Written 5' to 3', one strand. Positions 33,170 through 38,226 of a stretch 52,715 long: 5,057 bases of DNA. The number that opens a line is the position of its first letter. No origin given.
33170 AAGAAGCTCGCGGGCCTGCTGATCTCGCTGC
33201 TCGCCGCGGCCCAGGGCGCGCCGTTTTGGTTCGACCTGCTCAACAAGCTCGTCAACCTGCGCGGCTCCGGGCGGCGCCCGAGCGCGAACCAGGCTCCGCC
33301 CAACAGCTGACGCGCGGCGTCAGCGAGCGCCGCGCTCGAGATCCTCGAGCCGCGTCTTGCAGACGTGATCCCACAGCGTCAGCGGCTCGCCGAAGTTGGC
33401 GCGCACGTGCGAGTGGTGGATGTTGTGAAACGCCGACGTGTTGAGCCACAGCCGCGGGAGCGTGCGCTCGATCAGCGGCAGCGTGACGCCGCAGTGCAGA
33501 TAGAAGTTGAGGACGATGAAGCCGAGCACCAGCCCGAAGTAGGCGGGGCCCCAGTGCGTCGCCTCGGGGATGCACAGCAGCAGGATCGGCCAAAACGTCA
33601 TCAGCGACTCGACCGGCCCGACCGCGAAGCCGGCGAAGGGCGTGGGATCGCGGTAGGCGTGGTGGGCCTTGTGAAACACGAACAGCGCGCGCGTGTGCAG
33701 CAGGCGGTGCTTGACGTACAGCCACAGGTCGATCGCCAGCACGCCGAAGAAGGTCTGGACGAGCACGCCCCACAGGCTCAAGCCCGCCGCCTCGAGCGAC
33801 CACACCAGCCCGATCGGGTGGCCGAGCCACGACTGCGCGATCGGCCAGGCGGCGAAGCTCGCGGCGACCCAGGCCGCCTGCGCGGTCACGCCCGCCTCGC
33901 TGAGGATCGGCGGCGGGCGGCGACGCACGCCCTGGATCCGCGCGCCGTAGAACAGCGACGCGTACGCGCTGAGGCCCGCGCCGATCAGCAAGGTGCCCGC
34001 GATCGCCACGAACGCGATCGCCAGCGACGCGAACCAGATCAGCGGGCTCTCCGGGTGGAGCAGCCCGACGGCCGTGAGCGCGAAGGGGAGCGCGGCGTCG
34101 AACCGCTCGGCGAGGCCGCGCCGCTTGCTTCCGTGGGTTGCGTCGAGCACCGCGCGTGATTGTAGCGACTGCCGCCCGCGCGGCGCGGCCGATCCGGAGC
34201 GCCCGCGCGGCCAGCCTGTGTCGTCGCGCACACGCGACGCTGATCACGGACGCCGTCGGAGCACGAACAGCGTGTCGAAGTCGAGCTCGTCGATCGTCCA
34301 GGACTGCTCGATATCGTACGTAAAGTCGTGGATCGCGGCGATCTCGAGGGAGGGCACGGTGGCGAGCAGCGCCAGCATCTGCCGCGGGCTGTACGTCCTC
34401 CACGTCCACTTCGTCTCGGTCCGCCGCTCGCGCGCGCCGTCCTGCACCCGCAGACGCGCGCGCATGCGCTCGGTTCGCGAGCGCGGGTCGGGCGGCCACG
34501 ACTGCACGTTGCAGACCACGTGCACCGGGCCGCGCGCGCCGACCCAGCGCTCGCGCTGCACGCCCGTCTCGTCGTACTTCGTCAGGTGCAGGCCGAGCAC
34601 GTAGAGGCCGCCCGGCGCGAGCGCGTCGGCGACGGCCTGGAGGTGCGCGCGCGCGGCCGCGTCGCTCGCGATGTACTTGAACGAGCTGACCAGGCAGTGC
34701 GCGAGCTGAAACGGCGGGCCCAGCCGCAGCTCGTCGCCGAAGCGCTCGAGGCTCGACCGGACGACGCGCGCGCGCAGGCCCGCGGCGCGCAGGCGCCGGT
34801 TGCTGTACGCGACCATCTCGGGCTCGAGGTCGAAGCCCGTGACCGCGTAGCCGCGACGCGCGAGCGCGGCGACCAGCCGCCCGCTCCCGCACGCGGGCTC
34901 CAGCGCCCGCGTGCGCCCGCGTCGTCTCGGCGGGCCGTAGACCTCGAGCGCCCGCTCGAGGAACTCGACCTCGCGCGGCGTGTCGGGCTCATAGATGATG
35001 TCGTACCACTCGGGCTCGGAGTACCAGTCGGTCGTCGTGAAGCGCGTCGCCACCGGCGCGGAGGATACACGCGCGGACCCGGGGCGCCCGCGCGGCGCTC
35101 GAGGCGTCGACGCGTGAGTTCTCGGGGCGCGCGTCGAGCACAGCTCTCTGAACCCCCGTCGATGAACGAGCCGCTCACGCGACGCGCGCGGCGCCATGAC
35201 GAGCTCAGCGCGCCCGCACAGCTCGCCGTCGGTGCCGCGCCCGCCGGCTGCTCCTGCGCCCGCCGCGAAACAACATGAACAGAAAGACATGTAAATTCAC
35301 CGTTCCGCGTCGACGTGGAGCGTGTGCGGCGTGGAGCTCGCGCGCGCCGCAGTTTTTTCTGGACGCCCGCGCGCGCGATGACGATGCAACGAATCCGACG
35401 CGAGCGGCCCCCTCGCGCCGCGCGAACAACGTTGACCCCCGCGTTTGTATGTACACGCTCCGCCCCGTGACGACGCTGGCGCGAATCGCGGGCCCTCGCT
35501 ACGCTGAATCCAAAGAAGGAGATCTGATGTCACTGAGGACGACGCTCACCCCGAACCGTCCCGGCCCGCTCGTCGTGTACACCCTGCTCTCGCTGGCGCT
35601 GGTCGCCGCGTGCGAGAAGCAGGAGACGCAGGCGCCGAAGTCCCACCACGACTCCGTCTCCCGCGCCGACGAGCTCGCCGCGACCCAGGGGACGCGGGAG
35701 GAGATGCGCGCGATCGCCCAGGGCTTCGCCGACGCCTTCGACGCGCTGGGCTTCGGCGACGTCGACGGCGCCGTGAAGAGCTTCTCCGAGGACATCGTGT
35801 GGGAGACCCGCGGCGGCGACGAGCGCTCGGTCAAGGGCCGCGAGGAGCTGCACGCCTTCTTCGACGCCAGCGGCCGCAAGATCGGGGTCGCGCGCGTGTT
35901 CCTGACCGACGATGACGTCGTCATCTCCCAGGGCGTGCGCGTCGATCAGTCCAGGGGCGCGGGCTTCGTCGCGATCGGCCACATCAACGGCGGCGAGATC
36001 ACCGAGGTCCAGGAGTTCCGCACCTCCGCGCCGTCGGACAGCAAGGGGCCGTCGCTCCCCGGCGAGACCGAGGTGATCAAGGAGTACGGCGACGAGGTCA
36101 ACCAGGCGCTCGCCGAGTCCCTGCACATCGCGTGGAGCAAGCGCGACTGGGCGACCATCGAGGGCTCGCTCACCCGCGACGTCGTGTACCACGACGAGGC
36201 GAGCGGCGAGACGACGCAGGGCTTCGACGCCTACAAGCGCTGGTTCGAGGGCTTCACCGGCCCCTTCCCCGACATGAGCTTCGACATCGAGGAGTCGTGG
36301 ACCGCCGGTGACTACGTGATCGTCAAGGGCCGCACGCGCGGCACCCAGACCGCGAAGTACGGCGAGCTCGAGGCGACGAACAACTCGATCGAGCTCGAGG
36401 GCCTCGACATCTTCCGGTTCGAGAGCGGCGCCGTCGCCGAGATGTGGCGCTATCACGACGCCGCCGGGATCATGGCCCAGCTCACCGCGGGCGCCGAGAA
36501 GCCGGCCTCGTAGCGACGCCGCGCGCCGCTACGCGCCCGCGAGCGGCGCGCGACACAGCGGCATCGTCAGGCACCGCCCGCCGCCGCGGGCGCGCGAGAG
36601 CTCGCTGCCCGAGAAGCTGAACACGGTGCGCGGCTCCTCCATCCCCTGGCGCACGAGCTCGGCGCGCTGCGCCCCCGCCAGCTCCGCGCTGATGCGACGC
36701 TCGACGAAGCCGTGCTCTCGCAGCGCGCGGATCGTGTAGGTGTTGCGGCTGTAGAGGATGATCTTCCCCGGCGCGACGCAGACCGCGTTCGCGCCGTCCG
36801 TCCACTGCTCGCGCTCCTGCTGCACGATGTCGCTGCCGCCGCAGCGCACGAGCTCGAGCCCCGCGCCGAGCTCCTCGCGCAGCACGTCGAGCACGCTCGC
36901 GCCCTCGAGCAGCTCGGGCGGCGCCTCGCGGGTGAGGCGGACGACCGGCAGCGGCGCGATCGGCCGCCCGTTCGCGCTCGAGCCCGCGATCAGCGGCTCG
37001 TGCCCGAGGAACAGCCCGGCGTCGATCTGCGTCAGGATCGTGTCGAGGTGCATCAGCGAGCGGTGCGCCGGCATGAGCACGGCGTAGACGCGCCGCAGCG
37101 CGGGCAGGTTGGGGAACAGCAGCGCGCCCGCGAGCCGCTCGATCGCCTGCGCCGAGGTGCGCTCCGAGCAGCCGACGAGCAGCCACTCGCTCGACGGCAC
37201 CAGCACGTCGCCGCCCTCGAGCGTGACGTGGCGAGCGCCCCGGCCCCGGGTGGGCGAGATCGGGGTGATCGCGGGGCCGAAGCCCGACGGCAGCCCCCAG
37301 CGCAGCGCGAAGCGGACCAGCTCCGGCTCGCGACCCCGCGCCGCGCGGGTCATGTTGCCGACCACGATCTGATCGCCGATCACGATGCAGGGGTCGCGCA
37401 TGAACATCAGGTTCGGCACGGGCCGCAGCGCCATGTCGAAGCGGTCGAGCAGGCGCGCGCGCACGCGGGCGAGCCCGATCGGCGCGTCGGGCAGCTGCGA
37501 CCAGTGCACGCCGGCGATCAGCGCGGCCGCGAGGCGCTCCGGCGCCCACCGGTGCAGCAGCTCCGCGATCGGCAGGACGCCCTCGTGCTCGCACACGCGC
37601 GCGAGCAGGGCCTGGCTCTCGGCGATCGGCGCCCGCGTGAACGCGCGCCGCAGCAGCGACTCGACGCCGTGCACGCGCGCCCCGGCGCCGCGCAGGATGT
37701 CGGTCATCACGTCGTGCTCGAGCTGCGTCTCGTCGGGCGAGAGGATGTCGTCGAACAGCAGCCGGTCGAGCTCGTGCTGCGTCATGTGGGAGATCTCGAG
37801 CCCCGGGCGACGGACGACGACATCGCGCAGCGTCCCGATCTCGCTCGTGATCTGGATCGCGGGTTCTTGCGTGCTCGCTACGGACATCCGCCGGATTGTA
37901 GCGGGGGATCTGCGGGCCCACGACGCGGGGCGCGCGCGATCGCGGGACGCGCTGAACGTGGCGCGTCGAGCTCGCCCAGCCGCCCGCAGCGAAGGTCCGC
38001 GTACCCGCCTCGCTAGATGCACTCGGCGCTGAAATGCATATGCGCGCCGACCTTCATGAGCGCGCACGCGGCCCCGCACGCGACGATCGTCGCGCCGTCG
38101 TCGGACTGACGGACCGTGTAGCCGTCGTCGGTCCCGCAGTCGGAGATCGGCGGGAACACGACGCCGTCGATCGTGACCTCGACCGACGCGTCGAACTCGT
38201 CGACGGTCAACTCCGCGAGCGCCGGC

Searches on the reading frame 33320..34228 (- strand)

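Call 26: search_protein_families(library=pfam, proteins=[window:33320-34228:-], max_evalue=0.001)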
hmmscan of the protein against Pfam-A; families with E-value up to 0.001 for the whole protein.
window:33320-34228:- (302 aa): 1 family
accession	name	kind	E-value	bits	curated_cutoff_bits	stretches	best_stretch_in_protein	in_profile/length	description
PF04116.19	FA_hydroxylase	-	1e-23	84.6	31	1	160-292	2-132/132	Fatty acid hydroxylase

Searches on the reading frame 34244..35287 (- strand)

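Call 26: search_protein_families(library=pfam, proteins=[window:34244-35287:-], max_evalue=0.001)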
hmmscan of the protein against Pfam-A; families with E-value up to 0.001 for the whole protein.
window:34244-35287:- (347 aa): 5 families
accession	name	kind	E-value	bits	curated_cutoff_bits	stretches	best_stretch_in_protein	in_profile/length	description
PF13649.12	Methyltransf_25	-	2.2e-13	51.1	27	1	129-227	2-97/97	Methyltransferase domain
PF08242.18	Methyltransf_12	-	1.3e-08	35.9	30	1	129-228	1-97/98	Methyltransferase domain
PF08241.18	Methyltransf_11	-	4.9e-08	33.9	21.2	1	129-229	1-93/95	Methyltransferase domain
PF13847.12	Methyltransf_31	-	1.6e-05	25.1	27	1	125-230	4-108/145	Methyltransferase domain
PF13489.12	Methyltransf_23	-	5.2e-05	23.5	27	1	112-238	11-123/164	Methyltransferase domain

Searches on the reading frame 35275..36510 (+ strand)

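Call 67: search_protein_families(library=pfam, proteins=[window:35275-36510:+], max_evalue=0.0001)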
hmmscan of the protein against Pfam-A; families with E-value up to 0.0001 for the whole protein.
window:35275-36510:+ (412 aa): 3 families
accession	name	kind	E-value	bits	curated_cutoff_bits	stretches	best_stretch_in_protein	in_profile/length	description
PF12680.13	SnoaL_2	-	1.4e-26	93.5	27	2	286-390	7-102/102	SnoaL-like domain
PF07366.18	SnoaL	-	5.6e-25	88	28.4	1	283-403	7-126/126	SnoaL-like polyketide cyclase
PF14534.12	DUF4440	-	1.5e-05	25.8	25.2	0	278-360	3-83/107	Domain of unknown function (DUF4440)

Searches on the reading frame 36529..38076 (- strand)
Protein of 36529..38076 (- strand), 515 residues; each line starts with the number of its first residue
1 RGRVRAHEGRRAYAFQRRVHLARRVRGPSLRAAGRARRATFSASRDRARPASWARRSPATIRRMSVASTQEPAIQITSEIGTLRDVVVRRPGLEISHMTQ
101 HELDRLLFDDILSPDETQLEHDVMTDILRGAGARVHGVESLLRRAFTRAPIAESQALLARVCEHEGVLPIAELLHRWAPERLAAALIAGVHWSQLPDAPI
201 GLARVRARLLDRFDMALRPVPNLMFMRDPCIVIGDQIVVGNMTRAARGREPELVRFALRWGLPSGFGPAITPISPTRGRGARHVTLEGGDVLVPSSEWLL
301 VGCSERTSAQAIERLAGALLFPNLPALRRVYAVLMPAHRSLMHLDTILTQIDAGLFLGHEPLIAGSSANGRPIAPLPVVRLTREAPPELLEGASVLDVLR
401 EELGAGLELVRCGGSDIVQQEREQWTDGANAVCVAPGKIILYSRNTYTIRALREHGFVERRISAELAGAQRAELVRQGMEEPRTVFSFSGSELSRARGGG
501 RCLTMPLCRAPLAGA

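Call 67: search_protein_families(library=pfam, proteins=[window:36529-38076:-], max_evalue=0.0001)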
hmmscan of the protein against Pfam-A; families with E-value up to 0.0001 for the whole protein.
window:36529-38076:- (515 aa): 1 family
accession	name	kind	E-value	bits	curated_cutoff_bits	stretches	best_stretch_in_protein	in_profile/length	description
PF02274.22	ADI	-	2.2e-64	218.3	22.8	1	104-509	1-377/377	Arginine deiminase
